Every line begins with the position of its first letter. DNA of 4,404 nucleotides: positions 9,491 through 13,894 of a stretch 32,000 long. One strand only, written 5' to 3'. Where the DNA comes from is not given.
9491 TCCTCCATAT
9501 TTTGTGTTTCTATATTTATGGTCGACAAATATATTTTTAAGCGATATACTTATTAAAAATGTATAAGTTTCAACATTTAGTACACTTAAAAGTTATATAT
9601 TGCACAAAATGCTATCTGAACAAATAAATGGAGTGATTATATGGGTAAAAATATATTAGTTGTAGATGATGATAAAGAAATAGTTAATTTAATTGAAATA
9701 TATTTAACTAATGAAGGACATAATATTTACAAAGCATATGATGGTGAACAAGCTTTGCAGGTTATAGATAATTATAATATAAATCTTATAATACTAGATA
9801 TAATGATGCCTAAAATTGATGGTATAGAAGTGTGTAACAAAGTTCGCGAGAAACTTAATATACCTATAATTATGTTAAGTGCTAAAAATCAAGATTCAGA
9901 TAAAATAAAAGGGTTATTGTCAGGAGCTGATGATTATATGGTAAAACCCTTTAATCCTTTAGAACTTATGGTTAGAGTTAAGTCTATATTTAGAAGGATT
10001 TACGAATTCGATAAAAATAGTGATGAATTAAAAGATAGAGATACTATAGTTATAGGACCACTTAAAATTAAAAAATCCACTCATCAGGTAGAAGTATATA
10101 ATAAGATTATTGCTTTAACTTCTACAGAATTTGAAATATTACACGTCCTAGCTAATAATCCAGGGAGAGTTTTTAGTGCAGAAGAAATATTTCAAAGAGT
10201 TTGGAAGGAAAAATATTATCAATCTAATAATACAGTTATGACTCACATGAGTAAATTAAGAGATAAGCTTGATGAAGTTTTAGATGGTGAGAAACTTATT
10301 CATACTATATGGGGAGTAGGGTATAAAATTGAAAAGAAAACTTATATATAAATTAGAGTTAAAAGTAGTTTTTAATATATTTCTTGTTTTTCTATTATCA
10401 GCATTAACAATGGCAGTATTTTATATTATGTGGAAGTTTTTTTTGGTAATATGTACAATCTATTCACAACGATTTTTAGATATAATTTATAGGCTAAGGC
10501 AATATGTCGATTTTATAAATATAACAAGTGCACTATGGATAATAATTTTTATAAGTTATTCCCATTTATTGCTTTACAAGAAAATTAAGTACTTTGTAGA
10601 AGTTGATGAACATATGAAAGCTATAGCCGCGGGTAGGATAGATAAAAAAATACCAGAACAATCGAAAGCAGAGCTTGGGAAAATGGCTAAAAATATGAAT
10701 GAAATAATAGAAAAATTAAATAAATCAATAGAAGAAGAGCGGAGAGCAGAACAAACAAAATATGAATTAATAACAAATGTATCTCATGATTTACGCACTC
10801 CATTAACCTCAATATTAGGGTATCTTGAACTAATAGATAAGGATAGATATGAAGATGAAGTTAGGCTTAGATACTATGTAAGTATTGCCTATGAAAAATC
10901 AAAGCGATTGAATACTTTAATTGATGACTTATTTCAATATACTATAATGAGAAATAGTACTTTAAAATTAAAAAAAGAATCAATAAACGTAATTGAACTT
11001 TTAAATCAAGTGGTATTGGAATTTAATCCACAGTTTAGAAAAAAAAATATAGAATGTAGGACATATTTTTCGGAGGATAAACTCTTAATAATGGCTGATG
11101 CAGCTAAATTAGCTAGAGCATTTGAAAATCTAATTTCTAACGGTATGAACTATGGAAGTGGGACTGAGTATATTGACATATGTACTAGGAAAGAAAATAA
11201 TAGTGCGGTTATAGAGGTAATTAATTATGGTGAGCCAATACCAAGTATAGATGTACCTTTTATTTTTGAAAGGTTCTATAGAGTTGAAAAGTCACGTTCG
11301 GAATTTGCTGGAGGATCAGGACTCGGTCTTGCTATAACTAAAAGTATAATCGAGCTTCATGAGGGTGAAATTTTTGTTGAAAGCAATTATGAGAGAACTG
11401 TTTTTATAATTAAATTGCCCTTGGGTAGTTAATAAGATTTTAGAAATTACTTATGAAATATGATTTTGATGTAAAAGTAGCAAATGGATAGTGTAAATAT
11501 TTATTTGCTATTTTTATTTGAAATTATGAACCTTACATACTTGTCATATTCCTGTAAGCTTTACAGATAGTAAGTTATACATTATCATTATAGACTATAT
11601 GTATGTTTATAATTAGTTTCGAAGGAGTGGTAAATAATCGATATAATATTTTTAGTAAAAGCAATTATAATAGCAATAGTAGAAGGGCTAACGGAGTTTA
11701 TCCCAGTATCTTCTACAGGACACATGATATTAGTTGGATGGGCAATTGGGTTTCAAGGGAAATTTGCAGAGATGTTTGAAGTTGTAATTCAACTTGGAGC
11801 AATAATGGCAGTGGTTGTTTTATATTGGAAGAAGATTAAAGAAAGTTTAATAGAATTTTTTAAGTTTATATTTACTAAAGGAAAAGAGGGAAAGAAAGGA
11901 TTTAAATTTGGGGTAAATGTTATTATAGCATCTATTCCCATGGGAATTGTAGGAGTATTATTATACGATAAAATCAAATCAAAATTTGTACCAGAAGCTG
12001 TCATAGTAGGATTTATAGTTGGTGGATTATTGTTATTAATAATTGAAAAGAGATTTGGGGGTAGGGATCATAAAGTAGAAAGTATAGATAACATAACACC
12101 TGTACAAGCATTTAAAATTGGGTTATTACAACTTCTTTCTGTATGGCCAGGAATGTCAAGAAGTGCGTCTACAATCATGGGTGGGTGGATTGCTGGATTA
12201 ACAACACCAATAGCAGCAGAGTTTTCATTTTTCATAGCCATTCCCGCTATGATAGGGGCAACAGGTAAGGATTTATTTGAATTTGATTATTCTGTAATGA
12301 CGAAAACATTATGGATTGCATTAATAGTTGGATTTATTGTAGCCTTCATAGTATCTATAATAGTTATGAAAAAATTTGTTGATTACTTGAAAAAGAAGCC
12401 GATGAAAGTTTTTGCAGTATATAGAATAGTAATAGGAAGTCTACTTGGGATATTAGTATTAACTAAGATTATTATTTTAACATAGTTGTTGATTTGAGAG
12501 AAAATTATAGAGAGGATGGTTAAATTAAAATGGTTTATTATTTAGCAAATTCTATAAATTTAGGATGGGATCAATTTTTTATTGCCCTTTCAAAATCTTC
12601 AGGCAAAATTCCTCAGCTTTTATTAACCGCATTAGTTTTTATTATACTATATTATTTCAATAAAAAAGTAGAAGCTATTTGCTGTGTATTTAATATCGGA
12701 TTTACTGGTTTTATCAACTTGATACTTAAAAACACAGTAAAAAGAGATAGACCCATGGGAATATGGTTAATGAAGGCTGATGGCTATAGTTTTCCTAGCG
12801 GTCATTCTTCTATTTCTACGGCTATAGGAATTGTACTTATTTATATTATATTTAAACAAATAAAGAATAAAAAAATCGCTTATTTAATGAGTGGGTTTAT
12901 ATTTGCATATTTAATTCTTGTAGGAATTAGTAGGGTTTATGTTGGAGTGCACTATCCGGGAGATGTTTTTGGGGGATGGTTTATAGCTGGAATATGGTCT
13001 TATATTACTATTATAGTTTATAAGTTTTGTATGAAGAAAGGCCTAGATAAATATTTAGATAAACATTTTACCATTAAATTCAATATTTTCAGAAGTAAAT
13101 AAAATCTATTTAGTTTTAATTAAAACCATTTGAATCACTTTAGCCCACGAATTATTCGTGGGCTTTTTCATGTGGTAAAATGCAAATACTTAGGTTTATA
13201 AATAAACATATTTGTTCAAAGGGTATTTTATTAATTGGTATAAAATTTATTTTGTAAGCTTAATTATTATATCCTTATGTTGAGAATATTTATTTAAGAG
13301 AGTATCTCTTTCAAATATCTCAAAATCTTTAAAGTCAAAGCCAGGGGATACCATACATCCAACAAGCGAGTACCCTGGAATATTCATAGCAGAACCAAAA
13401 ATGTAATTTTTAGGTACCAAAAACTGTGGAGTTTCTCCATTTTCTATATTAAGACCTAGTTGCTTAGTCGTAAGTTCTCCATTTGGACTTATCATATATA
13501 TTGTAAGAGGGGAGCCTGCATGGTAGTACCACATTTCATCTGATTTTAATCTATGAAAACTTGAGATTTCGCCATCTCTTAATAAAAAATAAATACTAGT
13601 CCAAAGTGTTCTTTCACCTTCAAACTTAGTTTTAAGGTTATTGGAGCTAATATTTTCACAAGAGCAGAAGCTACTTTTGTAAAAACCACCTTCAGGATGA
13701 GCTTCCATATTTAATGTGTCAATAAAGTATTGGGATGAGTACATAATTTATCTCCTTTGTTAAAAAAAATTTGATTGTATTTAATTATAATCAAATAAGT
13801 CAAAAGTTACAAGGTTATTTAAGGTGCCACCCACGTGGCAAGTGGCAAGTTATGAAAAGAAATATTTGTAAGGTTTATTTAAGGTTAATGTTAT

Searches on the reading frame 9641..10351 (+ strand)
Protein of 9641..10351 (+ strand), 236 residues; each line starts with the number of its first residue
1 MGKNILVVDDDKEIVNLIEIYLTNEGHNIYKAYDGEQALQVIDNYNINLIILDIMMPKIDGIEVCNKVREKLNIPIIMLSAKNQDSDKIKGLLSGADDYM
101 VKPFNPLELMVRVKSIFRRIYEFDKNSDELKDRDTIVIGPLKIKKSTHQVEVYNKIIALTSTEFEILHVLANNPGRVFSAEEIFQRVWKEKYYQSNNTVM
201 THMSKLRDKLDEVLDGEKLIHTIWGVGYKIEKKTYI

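Call 7: search_protein_families(library=ncbifam, proteins=[window:9641-10351:+], max_evalue=0.00001)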
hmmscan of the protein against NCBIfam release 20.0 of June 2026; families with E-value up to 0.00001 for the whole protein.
window:9641-10351:+ (236 aa): 94 families (the best 25 are shown)
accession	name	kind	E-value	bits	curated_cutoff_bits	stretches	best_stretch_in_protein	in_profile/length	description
NF033117.2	vanR_ACDEGLN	exception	8.5e-87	290.4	350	1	5-231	1-226/226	VanR-ABDEGLN family response regulator transcription factor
NF033120.0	vanR_FM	exception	1.4e-78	263.7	460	1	4-230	5-229/231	vancomycin resistance response regulator transcription factor, VanR-F/VanR-M family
NF000404.1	vanR-D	exception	1.8e-73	246.9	500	1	1-232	1-232/232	vancomycin resistance response regulator transcription factor VanR-D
NF000401.1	vanR-A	exception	8.4e-68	228.2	500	1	1-232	1-231/231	vancomycin resistance response regulator transcription factor VanR-A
NF045944.1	ResRegRpaBCyano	equivalog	2.6e-65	220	330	1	6-231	1-228/229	response regulator transcription factor RpaB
NF000403.1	vanR-C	exception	3.1e-64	216.7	480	1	1-232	1-231/231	vancomycin resistance response regulator transcription factor VanR-C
NF040689.1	MtrAB_MtrA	equivalog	2.8e-61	206.7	300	1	5-230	1-218/219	MtrAB system response regulator MtrA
NF040534.1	resp_reg_YycF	equivalog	2.9e-58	196.9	340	1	3-232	1-229/231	response regulator YycF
TIGR02154.1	PhoB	equivalog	3e-58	196.8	296.2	1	1-230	1-225/226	phosphate regulon transcriptional regulator PhoB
NF053854.1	RespRegPhoBBctds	equivalog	1.1e-56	191.8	270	1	5-230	1-224/225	two-component system response regulator PhoB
NF008199.0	PRK10955.1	equivalog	4.9e-53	180.4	341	1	4-230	3-228/232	envelope stress response regulator transcription factor CpxR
NF008296.0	PRK11083.1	equivalog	6.7e-53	179.4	273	1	3-232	4-227/228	two-component system response regulator CreB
NF041733.1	resp_reg_CseB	equivalog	1.6e-52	178.1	350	1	4-231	2-227/228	two-component system response regulator CseB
NF041209.1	resp_regPieR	equivalog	4.8e-52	176.9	450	1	5-232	3-229/231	two component system response regulator PieR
NF007005.1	PRK09468.1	equivalog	1.2e-51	175.5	331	1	3-228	4-229/237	osmolarity response regulator transcription factor OmpR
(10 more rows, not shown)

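Call 8: search_protein_families(library=pfam, proteins=[window:9641-10351:+], max_evalue=0.001)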
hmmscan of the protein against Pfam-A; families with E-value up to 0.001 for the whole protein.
window:9641-10351:+ (236 aa): 2 families
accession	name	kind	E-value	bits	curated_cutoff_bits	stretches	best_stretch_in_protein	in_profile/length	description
PF00072.30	Response_reg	-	3.3e-29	101.7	30.2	1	5-113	1-110/111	Response regulator receiver domain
PF00486.34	Trans_reg_C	-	1e-25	90.1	26.2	1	157-229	4-76/77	Transcriptional regulatory protein, C terminal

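Call 14: find_encoding_contigs(protein=window:9641-10351:+, flank=10000, max_places=10)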
Protein window:9641-10351:+ (236 aa): no gene with exactly this product is on record in the collection.

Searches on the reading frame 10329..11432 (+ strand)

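Call 7: search_protein_families(library=ncbifam, proteins=[window:10329-11432:+], max_evalue=0.00001)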
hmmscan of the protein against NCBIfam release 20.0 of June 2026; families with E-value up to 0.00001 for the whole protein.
window:10329-11432:+ (367 aa): 69 families (the best 25 are shown)
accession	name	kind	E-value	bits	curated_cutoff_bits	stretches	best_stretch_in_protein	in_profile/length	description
NF033091.0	HK_VanS_ACDEFG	equivalog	4.1e-79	265.7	400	1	71-364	4-293/293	vancomycin resistance histidine kinase VanS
NF046044.1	PnpS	equivalog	1.1e-60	205.7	400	1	133-364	159-390/390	two-component system histidine kinase PnpS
NF033092.0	HK_WalK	equivalog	2.8e-59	201.2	725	1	134-364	362-593/594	cell wall metabolism sensor histidine kinase WalK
TIGR02966.1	phoR_proteo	equivalog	1.8e-53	181.7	334.2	1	106-356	77-325/333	phosphate regulon sensor histidine kinase PhoR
TIGR01386.1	cztS_silS_copS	subfamily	1.6e-44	152.7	292.55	1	64-364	167-457/457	heavy metal sensor histidine kinase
NF007837.0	PRK10549.1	equivalog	3.6e-42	144.6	603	1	84-353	190-445/466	envelope stress sensor histidine kinase BaeS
NF033093.1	HK_VicK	exception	4.1e-42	144.3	680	1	136-364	201-434/448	cell wall metabolism sensor histidine kinase VicK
NF012163.2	BaeS_SmeS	equivalog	3.8e-40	138.2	500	1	63-351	169-443/457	sensor histidine kinase efflux regulator BaeS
NF008312.0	PRK11100.1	equivalog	5.4e-40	137.6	356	1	66-358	187-466/477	two-component system sensor histidine kinase CreC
NF047874.1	MASE3_PAS_HK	subfamily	7.9e-40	137.3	560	1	125-365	379-625/655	MASE3 domain-containing sensor histidine kinase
NF041735.1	hist_kin_RppB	equivalog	8e-40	136.9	400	1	147-364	219-438/438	two-component system sensor histidine kinase RppB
NF007345.0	PRK09835.1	subfamily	7.2e-39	133.6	423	1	63-364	188-479/482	Cu(+)/Ag(+) sensor histidine kinase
NF053855.1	HisKinPhoRBctds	equivalog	2.3e-38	132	500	1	134-358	351-575/583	two-component system sensor histidine kinase PhoR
NF008235.0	PRK11006.1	equivalog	1.2e-36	126.6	390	1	131-364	191-422/431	phosphate regulon sensor histidine kinase PhoR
NF041210.1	his_kin_PieS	equivalog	1.6e-36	126.3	850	1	54-365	163-470/474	two component system sensor histidine kinase PieS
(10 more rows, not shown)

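Call 8: search_protein_families(library=pfam, proteins=[window:10329-11432:+], max_evalue=0.001)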
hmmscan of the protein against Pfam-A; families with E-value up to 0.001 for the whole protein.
window:10329-11432:+ (367 aa): 4 families
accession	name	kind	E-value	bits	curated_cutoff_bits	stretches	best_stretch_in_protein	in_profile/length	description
PF02518.31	HATPase_c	-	1.2e-19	71.2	26.4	1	257-365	2-109/111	Histidine kinase-, DNA gyrase B-, and HSP90-like ATPase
PF00512.31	HisKA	-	4.2e-16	59.2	26.9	1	144-205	2-61/66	His Kinase A (phospho-acceptor) domain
PF00672.30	HAMP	-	3.9e-06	27.5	25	1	94-131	15-52/53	HAMP domain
PF14501.12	HATPase_c_5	-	0.00012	22.3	22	1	260-362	5-100/102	GHKL domain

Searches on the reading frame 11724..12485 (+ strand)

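Call 62: search_protein_families(library=pfam, proteins=[window:11724-12485:+], max_evalue=0.001)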
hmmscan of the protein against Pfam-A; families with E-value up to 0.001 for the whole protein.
window:11724-12485:+ (253 aa): 1 family
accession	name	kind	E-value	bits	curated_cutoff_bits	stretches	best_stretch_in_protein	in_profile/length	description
PF02673.24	BacA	-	4e-63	213.9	33.4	1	1-239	22-256/257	Bacitracin resistance protein BacA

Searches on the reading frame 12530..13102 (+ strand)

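Call 62: search_protein_families(library=pfam, proteins=[window:12530-13102:+], max_evalue=0.001)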
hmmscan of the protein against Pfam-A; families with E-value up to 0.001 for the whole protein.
window:12530-13102:+ (190 aa): 2 families
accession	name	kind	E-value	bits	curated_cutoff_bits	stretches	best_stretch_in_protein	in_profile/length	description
PF01569.27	PAP2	-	3.2e-22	79.1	27.2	1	50-165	3-126/130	PAP2 superfamily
PF14378.12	PAP2_3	-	6.8e-06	26.5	27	1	83-157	122-188/190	PAP2 superfamily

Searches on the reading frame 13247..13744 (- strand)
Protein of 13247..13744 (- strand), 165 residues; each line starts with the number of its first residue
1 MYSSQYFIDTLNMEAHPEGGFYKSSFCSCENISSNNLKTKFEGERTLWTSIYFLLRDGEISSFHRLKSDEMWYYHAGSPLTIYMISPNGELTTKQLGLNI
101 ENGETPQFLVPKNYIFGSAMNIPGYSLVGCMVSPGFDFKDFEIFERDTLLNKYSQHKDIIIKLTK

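Call 62: search_protein_families(library=pfam, proteins=[window:13247-13744:-], max_evalue=0.001)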
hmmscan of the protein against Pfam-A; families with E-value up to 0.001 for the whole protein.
window:13247-13744:- (165 aa): 1 family
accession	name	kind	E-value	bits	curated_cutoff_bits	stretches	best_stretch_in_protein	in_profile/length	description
PF06172.17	Cupin_5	-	1.3e-48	165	25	1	5-143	1-138/139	Cupin superfamily (DUF985)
